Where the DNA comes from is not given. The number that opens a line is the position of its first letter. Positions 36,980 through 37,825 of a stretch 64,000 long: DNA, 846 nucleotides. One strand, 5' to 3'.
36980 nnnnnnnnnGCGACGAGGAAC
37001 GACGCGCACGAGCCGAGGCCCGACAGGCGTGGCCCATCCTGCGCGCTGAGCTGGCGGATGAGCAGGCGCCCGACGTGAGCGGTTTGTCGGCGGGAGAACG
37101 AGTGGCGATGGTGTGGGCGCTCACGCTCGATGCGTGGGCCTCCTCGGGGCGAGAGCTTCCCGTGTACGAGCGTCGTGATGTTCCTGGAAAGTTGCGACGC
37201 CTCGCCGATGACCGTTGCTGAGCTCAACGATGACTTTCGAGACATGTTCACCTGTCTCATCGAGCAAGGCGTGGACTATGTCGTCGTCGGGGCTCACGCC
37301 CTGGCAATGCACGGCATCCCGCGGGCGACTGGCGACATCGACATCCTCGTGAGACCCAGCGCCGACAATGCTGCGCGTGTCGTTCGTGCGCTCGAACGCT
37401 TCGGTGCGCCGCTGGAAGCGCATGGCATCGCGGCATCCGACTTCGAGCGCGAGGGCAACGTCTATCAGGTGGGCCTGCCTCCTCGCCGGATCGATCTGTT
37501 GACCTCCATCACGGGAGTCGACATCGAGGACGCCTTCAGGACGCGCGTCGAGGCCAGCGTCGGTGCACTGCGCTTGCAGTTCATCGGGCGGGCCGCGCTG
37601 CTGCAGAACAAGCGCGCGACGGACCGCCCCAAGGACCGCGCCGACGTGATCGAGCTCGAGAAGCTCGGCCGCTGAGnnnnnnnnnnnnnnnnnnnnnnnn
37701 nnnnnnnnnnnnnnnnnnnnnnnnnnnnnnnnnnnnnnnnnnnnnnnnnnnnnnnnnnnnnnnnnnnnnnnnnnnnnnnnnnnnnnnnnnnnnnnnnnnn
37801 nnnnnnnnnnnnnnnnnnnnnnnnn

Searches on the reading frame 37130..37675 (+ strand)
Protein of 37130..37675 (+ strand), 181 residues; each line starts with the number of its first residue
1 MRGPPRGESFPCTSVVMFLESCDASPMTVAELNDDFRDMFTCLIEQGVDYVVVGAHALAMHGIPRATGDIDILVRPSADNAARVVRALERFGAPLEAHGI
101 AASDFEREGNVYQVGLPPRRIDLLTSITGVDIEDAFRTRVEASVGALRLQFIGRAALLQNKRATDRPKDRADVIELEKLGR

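Call 8: search_protein_families(library=ncbifam, proteins=[window:37130-37675:+], max_evalue=0.001)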
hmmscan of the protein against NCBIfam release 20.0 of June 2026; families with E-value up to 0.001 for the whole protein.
window:37130-37675:+ (181 aa): 0 families

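Call 36: search_protein_families(library=pfam, proteins=[window:37130-37675:+], max_evalue=0.01)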
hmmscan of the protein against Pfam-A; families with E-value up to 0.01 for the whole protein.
window:37130-37675:+ (181 aa): 3 families
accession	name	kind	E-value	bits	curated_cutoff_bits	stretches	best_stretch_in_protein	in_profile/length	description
PF19502.5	DUF6036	-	0.001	19.3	23.6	1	46-175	18-117/164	Nucleotidyltransferase of unknown function (DUF6036)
PF08843.17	AbiEii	-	0.003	18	22.5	1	49-109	14-77/238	Nucleotidyl transferase AbiEii toxin, Type IV TA system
PF14907.12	NTP_transf_5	-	0.006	16.6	31.2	1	30-134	54-159/249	Uncharacterised nucleotidyltransferase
